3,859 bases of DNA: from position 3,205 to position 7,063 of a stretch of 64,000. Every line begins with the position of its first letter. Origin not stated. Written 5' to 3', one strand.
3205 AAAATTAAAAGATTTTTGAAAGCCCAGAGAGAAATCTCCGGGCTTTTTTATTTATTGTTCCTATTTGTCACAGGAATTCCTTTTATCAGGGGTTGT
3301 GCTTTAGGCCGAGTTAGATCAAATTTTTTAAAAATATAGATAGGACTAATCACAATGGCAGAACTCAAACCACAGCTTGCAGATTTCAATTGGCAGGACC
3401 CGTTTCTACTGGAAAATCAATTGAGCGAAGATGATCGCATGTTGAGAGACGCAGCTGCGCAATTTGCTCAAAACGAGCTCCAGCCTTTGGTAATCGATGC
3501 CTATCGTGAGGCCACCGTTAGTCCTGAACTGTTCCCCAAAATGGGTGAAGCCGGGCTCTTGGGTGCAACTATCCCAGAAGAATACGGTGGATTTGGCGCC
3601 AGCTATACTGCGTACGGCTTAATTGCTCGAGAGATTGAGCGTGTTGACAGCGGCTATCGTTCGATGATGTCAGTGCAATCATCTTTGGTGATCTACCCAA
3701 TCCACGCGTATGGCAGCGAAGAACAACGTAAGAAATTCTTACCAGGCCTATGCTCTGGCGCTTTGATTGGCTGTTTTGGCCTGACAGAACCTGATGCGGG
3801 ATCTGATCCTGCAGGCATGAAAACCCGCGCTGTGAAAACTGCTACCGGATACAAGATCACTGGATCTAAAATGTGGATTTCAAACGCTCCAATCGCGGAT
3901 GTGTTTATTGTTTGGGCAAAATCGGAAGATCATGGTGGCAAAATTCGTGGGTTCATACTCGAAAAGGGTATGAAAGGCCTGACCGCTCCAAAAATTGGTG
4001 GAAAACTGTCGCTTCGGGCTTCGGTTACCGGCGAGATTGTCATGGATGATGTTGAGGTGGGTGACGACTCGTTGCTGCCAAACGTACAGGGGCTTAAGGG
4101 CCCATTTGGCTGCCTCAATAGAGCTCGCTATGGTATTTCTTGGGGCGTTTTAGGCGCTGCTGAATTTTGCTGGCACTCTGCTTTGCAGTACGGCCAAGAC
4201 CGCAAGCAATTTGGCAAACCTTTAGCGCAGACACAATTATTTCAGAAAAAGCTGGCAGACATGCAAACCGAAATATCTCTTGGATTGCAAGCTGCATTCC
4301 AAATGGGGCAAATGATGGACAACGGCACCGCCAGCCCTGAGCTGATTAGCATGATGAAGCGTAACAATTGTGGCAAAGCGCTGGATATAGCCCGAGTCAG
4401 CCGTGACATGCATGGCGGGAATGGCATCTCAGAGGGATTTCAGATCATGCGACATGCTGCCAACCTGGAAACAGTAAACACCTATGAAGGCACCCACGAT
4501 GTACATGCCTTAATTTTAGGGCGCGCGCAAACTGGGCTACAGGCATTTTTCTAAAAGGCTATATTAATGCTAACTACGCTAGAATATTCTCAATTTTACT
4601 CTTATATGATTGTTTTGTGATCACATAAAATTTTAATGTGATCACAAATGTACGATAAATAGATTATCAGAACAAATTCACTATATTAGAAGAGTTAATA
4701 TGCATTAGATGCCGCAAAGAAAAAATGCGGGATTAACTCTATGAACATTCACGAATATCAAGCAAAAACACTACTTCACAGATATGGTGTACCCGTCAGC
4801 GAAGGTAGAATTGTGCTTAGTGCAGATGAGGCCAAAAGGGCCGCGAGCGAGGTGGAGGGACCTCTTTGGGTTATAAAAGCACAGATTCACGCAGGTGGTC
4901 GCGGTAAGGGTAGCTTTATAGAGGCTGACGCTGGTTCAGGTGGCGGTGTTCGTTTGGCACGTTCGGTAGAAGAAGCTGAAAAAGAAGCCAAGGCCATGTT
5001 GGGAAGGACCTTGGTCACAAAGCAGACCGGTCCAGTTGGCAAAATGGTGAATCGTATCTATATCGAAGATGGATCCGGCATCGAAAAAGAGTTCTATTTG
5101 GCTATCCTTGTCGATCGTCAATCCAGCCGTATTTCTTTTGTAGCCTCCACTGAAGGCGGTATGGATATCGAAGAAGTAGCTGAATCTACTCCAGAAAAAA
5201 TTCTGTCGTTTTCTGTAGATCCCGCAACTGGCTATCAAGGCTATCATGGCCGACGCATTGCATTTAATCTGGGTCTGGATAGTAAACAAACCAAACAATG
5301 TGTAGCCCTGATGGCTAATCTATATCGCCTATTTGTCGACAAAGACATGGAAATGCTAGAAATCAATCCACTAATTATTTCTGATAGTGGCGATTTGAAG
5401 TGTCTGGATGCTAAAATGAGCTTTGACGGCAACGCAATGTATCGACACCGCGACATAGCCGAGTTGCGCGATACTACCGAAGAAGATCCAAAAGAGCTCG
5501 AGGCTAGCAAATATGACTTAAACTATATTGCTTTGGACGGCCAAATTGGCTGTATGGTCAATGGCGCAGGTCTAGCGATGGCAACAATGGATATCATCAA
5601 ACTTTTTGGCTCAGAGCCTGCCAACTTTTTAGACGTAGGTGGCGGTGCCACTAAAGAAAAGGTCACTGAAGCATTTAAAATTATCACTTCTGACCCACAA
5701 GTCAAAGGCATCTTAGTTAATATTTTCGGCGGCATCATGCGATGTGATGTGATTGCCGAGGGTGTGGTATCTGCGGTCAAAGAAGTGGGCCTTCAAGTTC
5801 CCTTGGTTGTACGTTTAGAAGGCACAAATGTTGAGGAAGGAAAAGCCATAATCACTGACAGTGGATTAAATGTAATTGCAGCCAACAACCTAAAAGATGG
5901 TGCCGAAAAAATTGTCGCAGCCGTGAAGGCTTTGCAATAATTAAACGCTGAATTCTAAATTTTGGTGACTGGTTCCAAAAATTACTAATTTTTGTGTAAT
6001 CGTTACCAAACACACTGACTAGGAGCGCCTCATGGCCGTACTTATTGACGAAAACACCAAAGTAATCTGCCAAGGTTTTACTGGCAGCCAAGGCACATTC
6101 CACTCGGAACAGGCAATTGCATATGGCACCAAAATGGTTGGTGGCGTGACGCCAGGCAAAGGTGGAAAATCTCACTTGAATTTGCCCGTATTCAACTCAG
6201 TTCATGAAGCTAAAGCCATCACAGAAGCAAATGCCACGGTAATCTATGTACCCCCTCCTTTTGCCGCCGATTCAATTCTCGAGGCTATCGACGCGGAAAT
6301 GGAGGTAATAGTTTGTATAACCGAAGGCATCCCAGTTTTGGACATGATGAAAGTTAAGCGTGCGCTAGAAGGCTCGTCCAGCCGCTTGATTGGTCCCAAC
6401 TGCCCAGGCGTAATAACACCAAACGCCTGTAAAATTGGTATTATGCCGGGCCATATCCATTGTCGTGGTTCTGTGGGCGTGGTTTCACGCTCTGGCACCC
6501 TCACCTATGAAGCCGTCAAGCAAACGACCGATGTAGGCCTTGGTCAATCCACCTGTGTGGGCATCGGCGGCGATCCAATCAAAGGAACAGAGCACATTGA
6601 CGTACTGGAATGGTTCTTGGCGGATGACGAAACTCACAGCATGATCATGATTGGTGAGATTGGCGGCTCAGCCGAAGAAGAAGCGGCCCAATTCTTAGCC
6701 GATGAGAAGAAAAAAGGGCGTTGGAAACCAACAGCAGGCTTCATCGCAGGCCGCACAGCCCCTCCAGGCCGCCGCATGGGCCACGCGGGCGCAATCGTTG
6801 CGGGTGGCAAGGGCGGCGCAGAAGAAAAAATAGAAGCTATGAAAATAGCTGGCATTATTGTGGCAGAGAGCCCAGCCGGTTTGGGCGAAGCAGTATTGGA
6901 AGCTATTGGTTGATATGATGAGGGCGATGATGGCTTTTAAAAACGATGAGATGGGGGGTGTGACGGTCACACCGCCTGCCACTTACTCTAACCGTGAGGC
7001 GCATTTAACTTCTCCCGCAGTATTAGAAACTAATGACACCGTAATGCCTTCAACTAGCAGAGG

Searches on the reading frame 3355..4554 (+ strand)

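Call 65: search_protein_families(library=pfam, proteins=[window:3355-4554:+], max_evalue=0.000001)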
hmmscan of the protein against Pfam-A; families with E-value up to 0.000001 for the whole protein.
window:3355-4554:+ (399 aa): 3 families
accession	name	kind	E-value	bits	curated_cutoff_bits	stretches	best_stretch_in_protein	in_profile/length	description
PF02771.21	Acyl-CoA_dh_N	-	2.8e-38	131.2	22.9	1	24-135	1-112/113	Acyl-CoA dehydrogenase, N-terminal domain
PF00441.29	Acyl-CoA_dh_1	-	3.4e-26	92.6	22.4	1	246-391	3-148/150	Acyl-CoA dehydrogenase, C-terminal domain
PF02770.24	Acyl-CoA_dh_M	-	8.4e-23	80.8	33.3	1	140-233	1-97/97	Acyl-CoA dehydrogenase, middle domain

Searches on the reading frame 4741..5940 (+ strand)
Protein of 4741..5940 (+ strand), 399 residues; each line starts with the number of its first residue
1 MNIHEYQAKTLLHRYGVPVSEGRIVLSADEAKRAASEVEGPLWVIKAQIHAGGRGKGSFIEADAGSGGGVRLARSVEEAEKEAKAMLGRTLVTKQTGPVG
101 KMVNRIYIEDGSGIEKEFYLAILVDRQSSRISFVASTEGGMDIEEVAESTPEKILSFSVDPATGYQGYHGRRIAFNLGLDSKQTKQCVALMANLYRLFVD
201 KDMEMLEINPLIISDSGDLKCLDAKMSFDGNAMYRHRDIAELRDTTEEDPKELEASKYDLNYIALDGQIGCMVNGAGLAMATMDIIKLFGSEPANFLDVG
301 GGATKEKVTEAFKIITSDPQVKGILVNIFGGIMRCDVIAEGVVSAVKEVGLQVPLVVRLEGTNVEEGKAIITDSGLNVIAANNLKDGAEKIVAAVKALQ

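Call 65: search_protein_families(library=pfam, proteins=[window:4741-5940:+], max_evalue=0.000001)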
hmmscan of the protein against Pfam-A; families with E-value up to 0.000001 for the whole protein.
window:4741-5940:+ (399 aa): 4 families
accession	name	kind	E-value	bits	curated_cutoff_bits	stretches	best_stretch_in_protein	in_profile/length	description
PF08442.15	ATP-grasp_2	-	5.8e-75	251.8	29.5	1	2-212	1-201/202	ATP-grasp domain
PF00549.24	Ligase_CoA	-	1.1e-37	129.5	24.5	1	272-391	1-127/128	CoA-ligase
PF24948.1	Citrate_synth_N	-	8.4e-15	55.2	83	1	44-235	55-227/232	ATP-citrate synthase ATP-grasp domain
PF13549.11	ATP-grasp_5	-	1.3e-07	31.6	27.6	0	4-48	11-54/221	ATP-grasp domain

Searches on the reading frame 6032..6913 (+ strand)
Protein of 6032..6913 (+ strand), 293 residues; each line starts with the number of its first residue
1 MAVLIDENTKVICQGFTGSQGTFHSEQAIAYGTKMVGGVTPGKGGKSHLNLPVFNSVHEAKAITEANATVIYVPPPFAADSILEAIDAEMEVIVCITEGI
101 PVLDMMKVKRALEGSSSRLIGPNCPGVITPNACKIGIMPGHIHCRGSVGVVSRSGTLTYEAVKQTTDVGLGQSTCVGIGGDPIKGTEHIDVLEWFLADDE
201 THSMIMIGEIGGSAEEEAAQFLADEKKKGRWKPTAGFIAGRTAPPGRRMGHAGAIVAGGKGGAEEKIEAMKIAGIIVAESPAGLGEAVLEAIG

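Call 65: search_protein_families(library=pfam, proteins=[window:6032-6913:+], max_evalue=0.000001)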
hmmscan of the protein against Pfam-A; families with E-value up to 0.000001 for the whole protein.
window:6032-6913:+ (293 aa): 2 families
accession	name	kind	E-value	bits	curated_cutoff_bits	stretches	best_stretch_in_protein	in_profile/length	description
PF02629.25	CoA_binding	-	2.4e-31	108.8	22.3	1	6-99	1-97/97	CoA binding domain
PF00549.24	Ligase_CoA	-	5.9e-25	88.3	24.5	1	151-274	1-126/128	CoA-ligase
